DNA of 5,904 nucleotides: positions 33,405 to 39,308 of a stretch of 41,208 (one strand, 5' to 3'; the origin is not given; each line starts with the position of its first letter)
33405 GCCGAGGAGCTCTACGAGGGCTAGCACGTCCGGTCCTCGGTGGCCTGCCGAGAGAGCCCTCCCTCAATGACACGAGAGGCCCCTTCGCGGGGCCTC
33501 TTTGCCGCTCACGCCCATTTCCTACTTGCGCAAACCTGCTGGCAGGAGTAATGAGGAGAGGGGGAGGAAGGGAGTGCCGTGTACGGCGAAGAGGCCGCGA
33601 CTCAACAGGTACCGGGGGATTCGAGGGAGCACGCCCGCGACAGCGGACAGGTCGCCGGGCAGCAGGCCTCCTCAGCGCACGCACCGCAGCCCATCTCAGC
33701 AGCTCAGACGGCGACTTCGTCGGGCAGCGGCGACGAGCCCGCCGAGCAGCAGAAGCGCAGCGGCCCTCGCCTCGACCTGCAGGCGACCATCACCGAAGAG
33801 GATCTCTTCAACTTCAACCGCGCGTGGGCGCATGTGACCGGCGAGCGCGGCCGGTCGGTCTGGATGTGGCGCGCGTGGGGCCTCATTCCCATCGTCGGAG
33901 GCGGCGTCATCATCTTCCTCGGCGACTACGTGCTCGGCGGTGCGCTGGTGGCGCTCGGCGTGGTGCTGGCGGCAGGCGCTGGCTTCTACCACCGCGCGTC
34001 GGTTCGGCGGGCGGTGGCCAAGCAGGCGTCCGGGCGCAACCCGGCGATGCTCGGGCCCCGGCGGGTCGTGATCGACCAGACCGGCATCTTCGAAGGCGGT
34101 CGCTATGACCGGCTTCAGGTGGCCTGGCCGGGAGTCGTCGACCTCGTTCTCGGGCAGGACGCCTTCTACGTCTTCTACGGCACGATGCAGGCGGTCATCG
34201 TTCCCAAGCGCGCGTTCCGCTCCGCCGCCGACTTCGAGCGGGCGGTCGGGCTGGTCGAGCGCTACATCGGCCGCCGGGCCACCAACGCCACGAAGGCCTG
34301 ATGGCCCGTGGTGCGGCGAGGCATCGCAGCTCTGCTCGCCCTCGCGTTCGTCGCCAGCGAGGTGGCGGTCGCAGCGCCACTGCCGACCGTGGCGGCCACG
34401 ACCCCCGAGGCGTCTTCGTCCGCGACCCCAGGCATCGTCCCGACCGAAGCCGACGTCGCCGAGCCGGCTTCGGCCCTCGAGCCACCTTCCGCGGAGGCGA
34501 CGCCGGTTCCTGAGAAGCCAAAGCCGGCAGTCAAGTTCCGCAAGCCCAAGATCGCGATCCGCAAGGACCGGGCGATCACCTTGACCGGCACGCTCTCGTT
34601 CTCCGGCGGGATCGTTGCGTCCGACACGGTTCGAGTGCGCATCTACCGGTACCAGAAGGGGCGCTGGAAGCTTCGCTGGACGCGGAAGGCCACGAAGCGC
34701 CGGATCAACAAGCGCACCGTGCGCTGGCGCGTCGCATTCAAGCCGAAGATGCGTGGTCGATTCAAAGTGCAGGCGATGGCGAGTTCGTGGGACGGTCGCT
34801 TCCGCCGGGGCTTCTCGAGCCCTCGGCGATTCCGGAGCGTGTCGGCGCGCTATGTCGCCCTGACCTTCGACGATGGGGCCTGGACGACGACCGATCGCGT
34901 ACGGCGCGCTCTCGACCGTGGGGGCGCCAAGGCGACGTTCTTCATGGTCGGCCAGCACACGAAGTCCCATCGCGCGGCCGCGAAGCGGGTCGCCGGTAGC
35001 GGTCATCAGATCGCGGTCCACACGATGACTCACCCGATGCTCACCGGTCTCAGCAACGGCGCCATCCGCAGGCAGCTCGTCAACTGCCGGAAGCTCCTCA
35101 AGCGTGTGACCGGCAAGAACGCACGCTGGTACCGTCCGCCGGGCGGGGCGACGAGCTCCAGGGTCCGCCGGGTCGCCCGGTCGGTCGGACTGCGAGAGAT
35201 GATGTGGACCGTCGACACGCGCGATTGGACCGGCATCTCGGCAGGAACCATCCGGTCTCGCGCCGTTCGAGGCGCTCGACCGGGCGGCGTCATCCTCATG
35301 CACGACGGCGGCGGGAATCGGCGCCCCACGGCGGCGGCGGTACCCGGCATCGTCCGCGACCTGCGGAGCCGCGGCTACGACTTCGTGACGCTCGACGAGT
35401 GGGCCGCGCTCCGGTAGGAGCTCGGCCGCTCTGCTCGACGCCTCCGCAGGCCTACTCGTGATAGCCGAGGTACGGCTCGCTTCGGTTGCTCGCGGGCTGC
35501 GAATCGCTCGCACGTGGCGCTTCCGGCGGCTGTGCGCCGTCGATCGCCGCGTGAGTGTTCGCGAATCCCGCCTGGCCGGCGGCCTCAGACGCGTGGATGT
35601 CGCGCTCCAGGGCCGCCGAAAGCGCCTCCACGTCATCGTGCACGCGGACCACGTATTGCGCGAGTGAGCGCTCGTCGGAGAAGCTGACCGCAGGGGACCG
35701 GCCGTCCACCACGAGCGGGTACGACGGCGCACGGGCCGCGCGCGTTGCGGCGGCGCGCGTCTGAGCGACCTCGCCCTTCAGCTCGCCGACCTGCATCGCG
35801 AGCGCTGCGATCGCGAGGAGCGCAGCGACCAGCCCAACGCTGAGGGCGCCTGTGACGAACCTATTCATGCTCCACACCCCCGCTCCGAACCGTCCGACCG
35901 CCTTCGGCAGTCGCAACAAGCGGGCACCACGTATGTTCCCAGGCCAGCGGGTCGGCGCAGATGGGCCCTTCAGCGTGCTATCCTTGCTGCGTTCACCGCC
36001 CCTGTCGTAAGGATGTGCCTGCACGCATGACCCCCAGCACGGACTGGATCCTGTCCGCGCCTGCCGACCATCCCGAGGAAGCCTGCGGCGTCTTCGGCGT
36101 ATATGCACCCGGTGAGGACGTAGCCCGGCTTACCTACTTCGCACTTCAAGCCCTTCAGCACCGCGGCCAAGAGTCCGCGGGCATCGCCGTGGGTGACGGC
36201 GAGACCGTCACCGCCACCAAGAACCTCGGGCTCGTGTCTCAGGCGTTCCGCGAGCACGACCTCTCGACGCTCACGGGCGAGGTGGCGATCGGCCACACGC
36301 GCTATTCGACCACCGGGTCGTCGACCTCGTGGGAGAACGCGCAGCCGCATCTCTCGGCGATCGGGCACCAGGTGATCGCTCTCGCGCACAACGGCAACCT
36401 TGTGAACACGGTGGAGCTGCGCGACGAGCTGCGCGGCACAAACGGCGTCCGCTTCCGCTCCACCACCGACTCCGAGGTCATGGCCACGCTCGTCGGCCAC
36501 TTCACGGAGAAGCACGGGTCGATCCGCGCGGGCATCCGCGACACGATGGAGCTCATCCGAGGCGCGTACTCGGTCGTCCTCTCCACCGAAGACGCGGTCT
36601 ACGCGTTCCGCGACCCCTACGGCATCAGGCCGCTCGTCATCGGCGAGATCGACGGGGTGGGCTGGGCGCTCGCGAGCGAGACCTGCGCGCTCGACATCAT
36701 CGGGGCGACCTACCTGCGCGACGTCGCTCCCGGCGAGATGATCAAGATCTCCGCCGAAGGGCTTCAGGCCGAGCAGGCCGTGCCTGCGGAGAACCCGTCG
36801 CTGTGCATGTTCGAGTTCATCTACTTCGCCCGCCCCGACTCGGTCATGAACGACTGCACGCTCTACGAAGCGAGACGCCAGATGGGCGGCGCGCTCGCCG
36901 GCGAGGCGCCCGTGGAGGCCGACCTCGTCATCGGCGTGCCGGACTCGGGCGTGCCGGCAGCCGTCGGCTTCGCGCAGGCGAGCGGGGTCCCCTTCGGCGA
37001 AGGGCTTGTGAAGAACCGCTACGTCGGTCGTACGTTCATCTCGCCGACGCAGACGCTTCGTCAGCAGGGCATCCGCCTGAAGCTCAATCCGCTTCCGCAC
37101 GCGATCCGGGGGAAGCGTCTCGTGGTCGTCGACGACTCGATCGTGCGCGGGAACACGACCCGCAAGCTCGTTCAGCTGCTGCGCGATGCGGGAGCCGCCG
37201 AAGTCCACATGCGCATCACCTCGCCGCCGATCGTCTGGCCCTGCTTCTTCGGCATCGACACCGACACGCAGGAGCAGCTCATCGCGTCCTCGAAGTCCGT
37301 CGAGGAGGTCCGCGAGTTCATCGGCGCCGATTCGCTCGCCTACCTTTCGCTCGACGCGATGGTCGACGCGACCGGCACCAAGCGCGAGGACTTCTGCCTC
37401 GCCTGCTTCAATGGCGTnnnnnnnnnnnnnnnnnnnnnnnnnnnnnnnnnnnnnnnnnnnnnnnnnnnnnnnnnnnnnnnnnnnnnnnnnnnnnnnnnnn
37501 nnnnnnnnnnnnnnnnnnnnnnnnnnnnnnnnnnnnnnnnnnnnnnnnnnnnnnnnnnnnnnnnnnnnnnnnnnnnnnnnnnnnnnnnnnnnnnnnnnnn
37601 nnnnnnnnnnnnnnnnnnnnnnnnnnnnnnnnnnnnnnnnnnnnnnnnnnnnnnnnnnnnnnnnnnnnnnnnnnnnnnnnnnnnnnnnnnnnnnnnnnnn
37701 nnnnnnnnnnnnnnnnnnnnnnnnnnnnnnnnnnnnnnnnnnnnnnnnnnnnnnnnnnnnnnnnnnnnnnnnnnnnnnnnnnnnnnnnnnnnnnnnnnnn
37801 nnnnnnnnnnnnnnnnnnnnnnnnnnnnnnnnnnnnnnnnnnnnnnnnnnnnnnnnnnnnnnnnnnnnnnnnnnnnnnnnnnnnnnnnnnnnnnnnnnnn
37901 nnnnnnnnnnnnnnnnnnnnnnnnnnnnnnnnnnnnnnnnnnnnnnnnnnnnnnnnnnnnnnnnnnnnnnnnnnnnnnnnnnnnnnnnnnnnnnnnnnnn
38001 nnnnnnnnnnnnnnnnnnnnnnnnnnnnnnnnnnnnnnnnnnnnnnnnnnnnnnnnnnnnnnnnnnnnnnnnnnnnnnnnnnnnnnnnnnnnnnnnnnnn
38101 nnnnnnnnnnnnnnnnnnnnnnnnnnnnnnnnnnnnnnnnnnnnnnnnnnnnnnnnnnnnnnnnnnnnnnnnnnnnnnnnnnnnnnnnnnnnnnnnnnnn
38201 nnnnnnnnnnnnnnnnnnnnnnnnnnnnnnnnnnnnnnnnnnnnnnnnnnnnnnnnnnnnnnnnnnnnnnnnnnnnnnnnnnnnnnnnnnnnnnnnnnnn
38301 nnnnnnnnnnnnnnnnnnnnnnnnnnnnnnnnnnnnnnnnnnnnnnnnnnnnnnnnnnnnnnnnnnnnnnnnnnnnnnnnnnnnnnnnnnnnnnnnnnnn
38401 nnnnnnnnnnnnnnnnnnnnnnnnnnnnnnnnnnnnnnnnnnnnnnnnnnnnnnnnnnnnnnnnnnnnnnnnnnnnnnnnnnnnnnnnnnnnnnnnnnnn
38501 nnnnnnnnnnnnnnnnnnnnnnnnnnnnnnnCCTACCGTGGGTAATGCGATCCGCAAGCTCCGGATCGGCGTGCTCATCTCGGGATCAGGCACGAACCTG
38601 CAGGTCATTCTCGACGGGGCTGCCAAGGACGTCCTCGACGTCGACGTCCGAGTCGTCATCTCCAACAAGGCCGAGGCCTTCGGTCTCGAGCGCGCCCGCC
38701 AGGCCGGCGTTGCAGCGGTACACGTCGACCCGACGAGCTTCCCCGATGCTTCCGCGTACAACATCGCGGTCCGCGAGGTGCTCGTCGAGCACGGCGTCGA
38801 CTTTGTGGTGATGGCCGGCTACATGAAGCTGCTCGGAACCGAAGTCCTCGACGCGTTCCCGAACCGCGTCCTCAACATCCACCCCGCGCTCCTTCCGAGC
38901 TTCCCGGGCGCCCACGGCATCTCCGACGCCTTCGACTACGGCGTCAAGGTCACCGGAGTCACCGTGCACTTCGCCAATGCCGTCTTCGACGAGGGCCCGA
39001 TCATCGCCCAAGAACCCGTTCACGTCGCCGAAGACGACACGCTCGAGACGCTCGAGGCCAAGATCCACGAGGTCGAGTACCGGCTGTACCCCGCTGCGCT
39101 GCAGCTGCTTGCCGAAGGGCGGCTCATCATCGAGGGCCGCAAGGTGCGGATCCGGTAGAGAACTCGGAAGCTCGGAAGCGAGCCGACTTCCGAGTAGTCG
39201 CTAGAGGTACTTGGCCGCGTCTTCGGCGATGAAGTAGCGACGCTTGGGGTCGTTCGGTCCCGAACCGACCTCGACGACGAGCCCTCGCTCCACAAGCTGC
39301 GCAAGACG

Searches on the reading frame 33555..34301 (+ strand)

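Call 13: search_protein_families(library=pfam, proteins=[window:33555-34301:+], max_evalue=0.001)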
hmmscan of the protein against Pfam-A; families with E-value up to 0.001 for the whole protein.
window:33555-34301:+ (248 aa): 1 family
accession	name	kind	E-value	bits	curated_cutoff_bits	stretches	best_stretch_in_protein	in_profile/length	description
PF14317.12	YcxB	-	3.5e-07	30.3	23.3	1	173-229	1-56/61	YcxB-like protein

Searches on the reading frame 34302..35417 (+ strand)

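Call 14: search_protein_families(library=pfam, proteins=[window:34302-35417:+], max_evalue=0.001)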
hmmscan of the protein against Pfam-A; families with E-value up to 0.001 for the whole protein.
window:34302-35417:+ (371 aa): 1 family
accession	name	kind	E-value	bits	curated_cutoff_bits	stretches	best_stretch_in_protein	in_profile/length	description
PF01522.26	Polysacc_deac_1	-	5.5e-34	117.2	23.1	1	181-298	5-122/124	Polysaccharide deacetylase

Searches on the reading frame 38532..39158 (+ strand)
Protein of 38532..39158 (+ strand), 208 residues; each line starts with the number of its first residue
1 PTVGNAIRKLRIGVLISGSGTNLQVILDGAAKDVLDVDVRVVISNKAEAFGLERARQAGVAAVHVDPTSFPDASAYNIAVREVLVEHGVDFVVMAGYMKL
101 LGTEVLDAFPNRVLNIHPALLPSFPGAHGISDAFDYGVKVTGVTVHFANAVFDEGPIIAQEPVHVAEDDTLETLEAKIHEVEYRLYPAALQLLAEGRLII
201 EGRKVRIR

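Call 14: search_protein_families(library=pfam, proteins=[window:38532-39158:+], max_evalue=0.001)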
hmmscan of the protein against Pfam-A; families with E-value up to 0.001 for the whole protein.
window:38532-39158:+ (208 aa): 1 family
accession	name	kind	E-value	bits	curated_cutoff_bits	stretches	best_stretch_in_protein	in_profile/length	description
PF00551.24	Formyl_trans_N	-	8.6e-54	182.5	26.1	1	11-190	2-181/181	Formyl transferase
